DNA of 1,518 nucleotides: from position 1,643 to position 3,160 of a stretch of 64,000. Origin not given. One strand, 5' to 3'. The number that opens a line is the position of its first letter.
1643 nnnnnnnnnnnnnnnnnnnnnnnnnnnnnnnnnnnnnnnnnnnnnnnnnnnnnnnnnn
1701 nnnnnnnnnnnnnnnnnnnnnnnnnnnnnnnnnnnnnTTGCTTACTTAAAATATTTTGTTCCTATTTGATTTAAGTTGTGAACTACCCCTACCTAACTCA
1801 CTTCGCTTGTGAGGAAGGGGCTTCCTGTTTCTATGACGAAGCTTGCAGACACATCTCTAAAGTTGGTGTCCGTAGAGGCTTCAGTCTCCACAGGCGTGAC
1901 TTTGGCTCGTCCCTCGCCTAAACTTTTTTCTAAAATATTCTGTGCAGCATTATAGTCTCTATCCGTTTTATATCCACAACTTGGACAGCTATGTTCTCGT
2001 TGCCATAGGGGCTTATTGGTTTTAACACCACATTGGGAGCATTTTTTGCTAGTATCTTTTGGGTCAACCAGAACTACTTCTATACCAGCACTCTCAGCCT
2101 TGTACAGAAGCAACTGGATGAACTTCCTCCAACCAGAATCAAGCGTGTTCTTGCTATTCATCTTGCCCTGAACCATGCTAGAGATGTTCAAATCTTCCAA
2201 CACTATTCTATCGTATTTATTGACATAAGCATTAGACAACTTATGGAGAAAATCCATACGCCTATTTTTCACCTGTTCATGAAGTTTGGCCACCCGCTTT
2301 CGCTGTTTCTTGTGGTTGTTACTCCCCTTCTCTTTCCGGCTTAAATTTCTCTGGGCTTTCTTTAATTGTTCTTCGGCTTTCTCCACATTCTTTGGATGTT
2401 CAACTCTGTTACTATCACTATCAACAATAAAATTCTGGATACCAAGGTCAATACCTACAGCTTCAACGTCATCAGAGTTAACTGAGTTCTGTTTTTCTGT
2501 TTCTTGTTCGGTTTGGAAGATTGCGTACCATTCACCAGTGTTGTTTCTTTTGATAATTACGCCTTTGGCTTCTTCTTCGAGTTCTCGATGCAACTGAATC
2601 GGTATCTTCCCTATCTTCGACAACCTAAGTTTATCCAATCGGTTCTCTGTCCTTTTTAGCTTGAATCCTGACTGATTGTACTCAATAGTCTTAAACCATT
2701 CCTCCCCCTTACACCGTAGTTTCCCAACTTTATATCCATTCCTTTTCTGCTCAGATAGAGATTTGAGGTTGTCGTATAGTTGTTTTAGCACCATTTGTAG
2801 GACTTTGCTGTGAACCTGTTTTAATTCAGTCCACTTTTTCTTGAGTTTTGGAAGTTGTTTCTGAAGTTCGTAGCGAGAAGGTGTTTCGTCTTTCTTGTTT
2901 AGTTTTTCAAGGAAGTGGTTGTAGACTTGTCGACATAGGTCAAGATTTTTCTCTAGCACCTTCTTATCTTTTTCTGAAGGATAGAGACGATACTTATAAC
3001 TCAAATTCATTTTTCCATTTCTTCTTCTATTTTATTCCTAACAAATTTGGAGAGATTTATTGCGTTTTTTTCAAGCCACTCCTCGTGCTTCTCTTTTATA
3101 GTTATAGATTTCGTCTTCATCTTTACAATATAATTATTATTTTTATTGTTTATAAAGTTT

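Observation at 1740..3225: Catalytically intact TnpB-only element wedged into the conserved rps2-MEMO-mvk operon, with an omega-RNA-type 3' end pointing into the next gene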

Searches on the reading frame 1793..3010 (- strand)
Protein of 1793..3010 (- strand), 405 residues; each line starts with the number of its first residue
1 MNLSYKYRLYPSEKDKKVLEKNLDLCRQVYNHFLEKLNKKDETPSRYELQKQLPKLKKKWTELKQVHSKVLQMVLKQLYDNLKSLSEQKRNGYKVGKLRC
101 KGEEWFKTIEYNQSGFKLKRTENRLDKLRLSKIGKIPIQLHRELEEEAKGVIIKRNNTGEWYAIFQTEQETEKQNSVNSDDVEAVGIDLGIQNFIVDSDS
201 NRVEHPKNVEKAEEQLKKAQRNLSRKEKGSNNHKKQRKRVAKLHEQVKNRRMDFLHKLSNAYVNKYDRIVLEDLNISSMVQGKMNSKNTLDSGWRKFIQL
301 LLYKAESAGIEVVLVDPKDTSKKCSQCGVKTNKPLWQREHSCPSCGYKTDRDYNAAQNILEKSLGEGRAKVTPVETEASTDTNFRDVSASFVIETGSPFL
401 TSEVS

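Call 6: search_protein_families(library=pfam, proteins=[window:1793-3010:-], max_evalue=0.1)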
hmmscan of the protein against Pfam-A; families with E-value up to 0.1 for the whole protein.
window:1793-3010:- (405 aa): 9 families
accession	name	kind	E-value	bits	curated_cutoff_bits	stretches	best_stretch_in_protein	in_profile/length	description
PF01385.25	OrfB_IS605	-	2.2e-29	102.5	30.5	1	176-280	10-117/120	Probable transposase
PF07282.18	Cas12f1-like_TNB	-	2.4e-25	88.9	26.3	1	294-359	1-60/60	Cas12f1-like, TNB domain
PF12323.14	HTH_OrfB_IS605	-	2.9e-09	36.7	21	1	1-38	1-39/47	Helix-turn-helix domain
PF25227.1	DUF7845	-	0.0019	18.2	27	1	77-143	21-83/315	Domain of unknown function (DUF7845)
PF12773.13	DZR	-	0.019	15.5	27.3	1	319-352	10-37/45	Double zinc ribbon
PF01363.27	FYVE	-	0.019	15.5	27.8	1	317-348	4-33/67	FYVE zinc finger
PF10252.14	PP28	-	0.044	14.6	25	0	200-248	2-51/82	Casein kinase substrate phosphoprotein PP28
PF00817.25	IMS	-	0.073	13.4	23.2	0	320-389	37-105/148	impB/mucB/samB family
PF24460.1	DUF7575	-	0.091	12.6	28.5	0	339-352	3-16/28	Domain of unknown function (DUF7575)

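Call 7: find_homologous_proteins(query=window:1793-3010:-, max_evalue=1e-10)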
Query window:1793-3010:- (405 aa): 4000 proteins with E <= 1e-10 among 8000 candidates; the best 120 are listed.
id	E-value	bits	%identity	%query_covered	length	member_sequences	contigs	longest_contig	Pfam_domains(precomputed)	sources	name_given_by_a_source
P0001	2.9e-264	894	100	100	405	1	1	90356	PF12323.15,PF01385.26,PF07282.19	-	-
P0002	1.6e-204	697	78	100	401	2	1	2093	PF12323.15,PF01385.26,PF07282.19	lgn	-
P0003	1.7e-202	691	78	99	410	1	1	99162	PF12323.15,PF01385.26,PF07282.19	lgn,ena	-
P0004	2.4e-201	687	77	99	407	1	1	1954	PF12323.15,PF01385.26,PF07282.19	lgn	-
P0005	1.4e-200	685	77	99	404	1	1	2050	PF12323.15,PF01385.26,PF07282.19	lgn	-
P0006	3.4e-200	683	78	99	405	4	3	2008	PF12323.15,PF01385.26,PF07282.19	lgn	-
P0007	3.5e-200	683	75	99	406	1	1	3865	PF12323.15,PF01385.26,PF07282.19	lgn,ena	-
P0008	9.6e-200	682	76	99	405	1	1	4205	PF12323.15,PF01385.26,PF07282.19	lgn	-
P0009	4.4e-198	676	77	99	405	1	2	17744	PF12323.15,PF01385.26,PF07282.19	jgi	-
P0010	2.7e-197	674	76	99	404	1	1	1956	PF12323.15,PF01385.26,PF07282.19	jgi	-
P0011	6.7e-197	672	76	99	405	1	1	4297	PF12323.15,PF01385.26,PF07282.19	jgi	-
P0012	1.2e-196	671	75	99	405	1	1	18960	PF12323.15,PF01385.26,PF07282.19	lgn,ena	-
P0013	1.6e-196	671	75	99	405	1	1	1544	PF12323.15,PF01385.26,PF07282.19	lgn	-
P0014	1.7e-196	671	76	99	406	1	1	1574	PF12323.15,PF01385.26,PF07282.19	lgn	-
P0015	2.5e-196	671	75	99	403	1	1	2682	PF12323.15,PF01385.26,PF07282.19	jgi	jgi:putative transposase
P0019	5.7e-190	650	73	99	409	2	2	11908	PF12323.15,PF01385.26,PF07282.19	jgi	jgi:putative transposase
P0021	5.3e-188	643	74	98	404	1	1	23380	PF12323.15,PF01385.26,PF07282.19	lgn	-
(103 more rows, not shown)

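Call 8: find_encoding_contigs(protein=window:1793-3010:-, flank=10000, max_places=10)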
Protein window:1793-3010:- (405 aa): no gene with exactly this product is on record in the collection.

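Call 9: find_related_loci(query=window:1793-3010:-, collection=genome_contigs, flank=4000)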
Query window:1793-3010:- (405 aa) in genome_contigs; peptide patterns used: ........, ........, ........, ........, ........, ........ (x = any residue, [..] = any of these).
118 stretches matched a pattern; 1 encode a relative of the query (tblastn E <= 1e-3); 1 distinct loci.
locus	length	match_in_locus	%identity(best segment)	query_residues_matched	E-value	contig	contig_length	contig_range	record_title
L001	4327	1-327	77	291-399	7e-55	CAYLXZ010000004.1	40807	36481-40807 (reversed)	MAG TPA_asm: Candidatus Micrarchaeota archaeon isolate ERP127260_co1_113 genome assembly, contig: NODE_278_length_40807_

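Call 12: find_related_loci(query=A1, collection=metagenome_contigs, flank=3000)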
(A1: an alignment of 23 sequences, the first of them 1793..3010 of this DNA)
Query A1 (405 aa) in metagenome_contigs; peptide patterns used: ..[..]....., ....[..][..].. (x = any residue, [..] = any of these).
253 stretches matched a pattern; 15 encode a relative of the query (tblastn E <= 1e-3); 15 distinct loci.
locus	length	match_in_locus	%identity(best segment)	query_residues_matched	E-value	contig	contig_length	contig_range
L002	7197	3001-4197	77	1-399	0e+0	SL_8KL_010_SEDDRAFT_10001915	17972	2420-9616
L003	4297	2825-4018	76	1-399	0e+0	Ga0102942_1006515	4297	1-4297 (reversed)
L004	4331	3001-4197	75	1-399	0e+0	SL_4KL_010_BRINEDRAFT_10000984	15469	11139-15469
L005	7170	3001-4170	75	11-399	0e+0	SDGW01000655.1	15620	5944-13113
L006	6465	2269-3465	75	1-399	0e+0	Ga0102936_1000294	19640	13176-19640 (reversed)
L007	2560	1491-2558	80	1-357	0e+0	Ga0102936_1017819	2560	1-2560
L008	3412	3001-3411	77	1-137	9e-66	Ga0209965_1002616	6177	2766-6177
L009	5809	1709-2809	36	1-359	2e-58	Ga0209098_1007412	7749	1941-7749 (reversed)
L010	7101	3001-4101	36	1-359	6e-58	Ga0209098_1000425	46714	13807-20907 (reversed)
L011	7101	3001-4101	35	1-359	1e-57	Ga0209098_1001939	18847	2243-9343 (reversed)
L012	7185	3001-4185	33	1-382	6e-54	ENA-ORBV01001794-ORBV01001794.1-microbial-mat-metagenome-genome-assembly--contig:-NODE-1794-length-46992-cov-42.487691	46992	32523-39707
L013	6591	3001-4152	35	1-379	2e-53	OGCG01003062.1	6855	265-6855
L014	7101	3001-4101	36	1-359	6e-58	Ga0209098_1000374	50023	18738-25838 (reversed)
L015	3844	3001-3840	34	1-276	6e-35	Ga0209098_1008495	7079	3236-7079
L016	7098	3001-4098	36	1-359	5e-59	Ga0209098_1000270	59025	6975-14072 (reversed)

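Call 23: find_encoding_contigs(protein=P0003, flank=2500, max_places=3)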
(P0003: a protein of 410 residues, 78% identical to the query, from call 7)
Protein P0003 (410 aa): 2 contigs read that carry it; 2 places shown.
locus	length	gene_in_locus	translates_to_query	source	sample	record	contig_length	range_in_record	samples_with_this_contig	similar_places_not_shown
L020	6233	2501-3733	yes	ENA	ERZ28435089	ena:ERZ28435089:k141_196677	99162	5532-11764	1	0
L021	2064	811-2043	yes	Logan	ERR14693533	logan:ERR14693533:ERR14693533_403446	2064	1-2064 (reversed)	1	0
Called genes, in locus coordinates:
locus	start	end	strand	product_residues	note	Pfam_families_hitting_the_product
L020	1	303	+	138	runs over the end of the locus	PF00380:Ribosomal_S9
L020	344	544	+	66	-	PF01194:RNA_pol_N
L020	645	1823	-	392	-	PF07690:MFS_1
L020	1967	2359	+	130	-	PF01797:Y1_Tnp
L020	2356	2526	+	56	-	-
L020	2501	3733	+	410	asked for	PF12323:HTH_OrfB_IS605, PF01385:OrfB_IS605, PF07282:Cas12f1-like_TNB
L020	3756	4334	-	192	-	PF14378:PAP2_3, PF01569:PAP2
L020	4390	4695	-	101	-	PF00293:NUDIX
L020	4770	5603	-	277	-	PF02535:Zip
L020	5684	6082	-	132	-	PF11969:DcpS_C, PF01230:HIT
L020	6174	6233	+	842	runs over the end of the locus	-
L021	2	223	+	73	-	?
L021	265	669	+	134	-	PF01797:Y1_Tnp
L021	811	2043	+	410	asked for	PF12323:HTH_OrfB_IS605, PF01385:OrfB_IS605, PF07282:Cas12f1-like_TNB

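Call 24: find_encoding_contigs(protein=P0012, flank=2500, max_places=3)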
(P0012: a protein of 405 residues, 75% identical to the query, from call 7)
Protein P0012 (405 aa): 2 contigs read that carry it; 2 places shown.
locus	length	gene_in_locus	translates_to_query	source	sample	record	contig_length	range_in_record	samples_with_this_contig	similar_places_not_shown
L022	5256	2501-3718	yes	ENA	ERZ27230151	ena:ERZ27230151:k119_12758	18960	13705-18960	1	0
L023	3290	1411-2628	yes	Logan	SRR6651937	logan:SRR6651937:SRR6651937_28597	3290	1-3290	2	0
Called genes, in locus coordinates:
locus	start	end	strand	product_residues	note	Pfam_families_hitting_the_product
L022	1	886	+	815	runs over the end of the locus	PF01011:PQQ (faint), PF13360:PQQ_2, PF13570:Beta-prop_ACSF4, PF13360:PQQ_2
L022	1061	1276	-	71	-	-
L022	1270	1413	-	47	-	-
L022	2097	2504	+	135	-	PF01797:Y1_Tnp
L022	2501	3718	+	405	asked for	PF12323:HTH_OrfB_IS605, PF01385:OrfB_IS605, PF07282:Cas12f1-like_TNB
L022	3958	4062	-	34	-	-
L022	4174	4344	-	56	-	-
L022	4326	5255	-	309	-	?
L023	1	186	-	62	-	?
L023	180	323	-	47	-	-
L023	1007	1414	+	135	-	PF01797:Y1_Tnp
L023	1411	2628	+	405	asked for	PF12323:HTH_OrfB_IS605, PF01385:OrfB_IS605, PF07282:Cas12f1-like_TNB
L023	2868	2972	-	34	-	-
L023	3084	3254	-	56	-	-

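Call 25: find_encoding_contigs(protein=P0021, flank=2500, max_places=3)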
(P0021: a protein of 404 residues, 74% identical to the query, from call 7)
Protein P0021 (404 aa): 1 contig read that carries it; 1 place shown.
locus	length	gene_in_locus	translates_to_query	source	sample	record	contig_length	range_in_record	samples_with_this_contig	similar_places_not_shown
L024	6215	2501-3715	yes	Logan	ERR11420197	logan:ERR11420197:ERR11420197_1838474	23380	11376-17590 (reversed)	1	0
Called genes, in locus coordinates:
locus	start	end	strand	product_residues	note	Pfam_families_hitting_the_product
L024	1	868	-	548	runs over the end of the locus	PF03483:B3_4, PF03484:B5, PF17759:tRNA_synthFbeta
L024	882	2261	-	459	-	PF18553:PheRS_DBD3 (weak), PF01409:tRNA-synt_2d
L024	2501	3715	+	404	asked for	PF12323:HTH_OrfB_IS605, PF01385:OrfB_IS605, PF07282:Cas12f1-like_TNB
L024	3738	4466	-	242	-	PF01944:SpoIIM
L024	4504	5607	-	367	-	PF00579:tRNA-synt_1b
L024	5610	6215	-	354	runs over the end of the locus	PF00155:Aminotran_1_2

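Call 26: find_encoding_contigs(protein=P0019, flank=2500, max_places=3)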
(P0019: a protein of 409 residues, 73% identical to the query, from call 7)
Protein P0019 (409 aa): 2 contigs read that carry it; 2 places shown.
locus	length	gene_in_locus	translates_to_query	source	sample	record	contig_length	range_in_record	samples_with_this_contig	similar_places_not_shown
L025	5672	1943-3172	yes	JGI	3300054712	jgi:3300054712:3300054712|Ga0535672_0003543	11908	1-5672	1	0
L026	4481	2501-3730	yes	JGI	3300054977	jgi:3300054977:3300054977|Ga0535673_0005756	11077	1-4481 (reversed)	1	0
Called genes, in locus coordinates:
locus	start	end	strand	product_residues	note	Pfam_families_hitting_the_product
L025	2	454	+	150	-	?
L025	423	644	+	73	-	-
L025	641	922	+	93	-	-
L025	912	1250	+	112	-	-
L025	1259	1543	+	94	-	-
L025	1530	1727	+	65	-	-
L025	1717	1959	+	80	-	-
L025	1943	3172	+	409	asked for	PF12323:HTH_OrfB_IS605, PF01385:OrfB_IS605, PF07282:Cas12f1-like_TNB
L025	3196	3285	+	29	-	-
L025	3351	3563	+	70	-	-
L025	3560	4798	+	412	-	PF17753:Ig_mannosidase (faint)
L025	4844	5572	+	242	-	-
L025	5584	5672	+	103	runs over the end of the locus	-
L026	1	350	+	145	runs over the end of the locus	-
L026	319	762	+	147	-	PF13328:HD_4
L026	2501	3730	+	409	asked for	PF12323:HTH_OrfB_IS605, PF01385:OrfB_IS605, PF07282:Cas12f1-like_TNB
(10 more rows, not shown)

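Call 27: find_encoding_contigs(protein=P0007, flank=2500, max_places=3)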
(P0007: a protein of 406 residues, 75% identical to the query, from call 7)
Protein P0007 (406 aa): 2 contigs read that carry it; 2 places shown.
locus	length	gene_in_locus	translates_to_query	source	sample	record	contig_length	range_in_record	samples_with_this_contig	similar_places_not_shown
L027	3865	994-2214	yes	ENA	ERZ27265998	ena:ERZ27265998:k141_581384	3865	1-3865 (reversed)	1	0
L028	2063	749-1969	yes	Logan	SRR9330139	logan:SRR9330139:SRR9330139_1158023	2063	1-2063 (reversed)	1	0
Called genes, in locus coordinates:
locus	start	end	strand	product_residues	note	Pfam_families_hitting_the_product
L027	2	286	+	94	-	?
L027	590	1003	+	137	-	PF01797:Y1_Tnp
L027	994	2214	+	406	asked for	PF12323:HTH_OrfB_IS605, PF01385:OrfB_IS605, PF07282:Cas12f1-like_TNB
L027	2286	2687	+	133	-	-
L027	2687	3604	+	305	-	-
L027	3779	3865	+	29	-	?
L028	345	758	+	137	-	PF01797:Y1_Tnp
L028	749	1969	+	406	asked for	PF12323:HTH_OrfB_IS605, PF01385:OrfB_IS605, PF07282:Cas12f1-like_TNB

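Call 40: search_protein_families(library=ncbifam, proteins=[window:1793-3010:-], max_evalue=10)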
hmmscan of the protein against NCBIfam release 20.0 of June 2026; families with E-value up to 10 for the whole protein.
window:1793-3010:- (405 aa): 10 families
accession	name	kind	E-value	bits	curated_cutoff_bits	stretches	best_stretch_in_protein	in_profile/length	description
NF040570.1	guided_TnpB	subfamily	1.6e-92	310.8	100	1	5-362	1-389/389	RNA-guided endonuclease TnpB family protein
NF038281.1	IS200_TnpB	exception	1.1e-79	268.2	425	1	4-363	3-359/360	IS200/IS605 family element RNA-guided endonuclease TnpB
NF038280.1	IS607_TnpB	exception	3.7e-44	151.4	350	1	4-377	5-405/431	IS607 family element RNA-guided endonuclease TnpB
NF038192.1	V_cas_c2c8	exception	7.8e-26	91.2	350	2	63-332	147-455/457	type V CRISPR-associated protein C2c8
NF049972.1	CRISPR_Cas12f2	exception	8.2e-26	90.8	450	1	10-364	148-520/524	type V CRISPR-associated effector Cas12f2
TIGR01766.2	TIGR01766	domain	3.4e-16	59.5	32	1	248-321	2-82/82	IS200/IS605 family accessory protein TnpB-related protein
NF041911.1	HVO_0649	equivalog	0.042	13.7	70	1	319-353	20-63/65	HVO_0649 family zinc finger protein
NF003214.0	PRK04179.1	equivalog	0.047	13.6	71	1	320-357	16-53/62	50S ribosomal protein L37e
NF041909.1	HVO_2753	equivalog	0.093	12.6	80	1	319-353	7-40/59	HVO_2753 family zinc finger protein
NF047340.1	Athe_2463_dom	domain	0.33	11.4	36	1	192-273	60-145/177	Athe_2463 domain-containing protein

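Call 83: search_solved_structures(query=window:1793-3010:-, max_evalue=0.00001, show_alignments=1)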
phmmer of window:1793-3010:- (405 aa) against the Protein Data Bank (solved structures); distinct sequences matched with E-value up to 0.00001: 19.
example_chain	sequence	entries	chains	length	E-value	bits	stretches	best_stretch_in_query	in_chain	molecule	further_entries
9yyg_A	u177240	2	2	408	3.5e-49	171.3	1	5-364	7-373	AI-designed RNA-guided nuclease | AI-generated RNA-guided nuclease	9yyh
8bf8_A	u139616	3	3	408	1.3e-41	146.4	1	2-364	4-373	RNA-guided DNA endonuclease TnpB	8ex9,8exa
8h1j_A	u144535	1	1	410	1.3e-41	146.4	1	2-364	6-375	RNA-guided DNA endonuclease TnpB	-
8iaz_A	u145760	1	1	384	1.5e-21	80.3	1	4-361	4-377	Transposase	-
9b0l_P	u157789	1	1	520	3.6e-18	69.2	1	171-363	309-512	TnpB-like protein L79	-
9j09_A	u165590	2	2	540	8e-18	68.1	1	202-362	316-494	Transposase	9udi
8j1j_A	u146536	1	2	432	4.3e-15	59.1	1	222-360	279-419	Transposase IS605 OrfB C-terminal domain-containing protein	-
8j3r_A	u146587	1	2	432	4.4e-15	59.1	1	152-360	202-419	Transposase IS605 OrfB C-terminal domain-containing protein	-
8j12_A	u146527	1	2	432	4.8e-15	58.9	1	156-360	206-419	Transposase IS605 OrfB C-terminal domain-containing protein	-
7wju_A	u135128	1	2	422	1.3e-14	57.5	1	224-360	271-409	OrfB_Zn_ribbon domain-containing protein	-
8dzj_A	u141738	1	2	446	1.5e-14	57.3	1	224-360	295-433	OrfB_Zn_ribbon domain-containing protein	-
9jfq_A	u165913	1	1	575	3.3e-14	56.2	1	235-365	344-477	LaTranC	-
9jfo_A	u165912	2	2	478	5e-14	55.6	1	235-361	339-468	LaTranC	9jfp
8hr5_A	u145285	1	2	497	2.2e-12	50.2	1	211-360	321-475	Transposase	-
9i8y_A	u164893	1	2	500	2.4e-09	40.2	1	152-349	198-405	CRISPR-associated endodeoxyribonuclease Cas12f1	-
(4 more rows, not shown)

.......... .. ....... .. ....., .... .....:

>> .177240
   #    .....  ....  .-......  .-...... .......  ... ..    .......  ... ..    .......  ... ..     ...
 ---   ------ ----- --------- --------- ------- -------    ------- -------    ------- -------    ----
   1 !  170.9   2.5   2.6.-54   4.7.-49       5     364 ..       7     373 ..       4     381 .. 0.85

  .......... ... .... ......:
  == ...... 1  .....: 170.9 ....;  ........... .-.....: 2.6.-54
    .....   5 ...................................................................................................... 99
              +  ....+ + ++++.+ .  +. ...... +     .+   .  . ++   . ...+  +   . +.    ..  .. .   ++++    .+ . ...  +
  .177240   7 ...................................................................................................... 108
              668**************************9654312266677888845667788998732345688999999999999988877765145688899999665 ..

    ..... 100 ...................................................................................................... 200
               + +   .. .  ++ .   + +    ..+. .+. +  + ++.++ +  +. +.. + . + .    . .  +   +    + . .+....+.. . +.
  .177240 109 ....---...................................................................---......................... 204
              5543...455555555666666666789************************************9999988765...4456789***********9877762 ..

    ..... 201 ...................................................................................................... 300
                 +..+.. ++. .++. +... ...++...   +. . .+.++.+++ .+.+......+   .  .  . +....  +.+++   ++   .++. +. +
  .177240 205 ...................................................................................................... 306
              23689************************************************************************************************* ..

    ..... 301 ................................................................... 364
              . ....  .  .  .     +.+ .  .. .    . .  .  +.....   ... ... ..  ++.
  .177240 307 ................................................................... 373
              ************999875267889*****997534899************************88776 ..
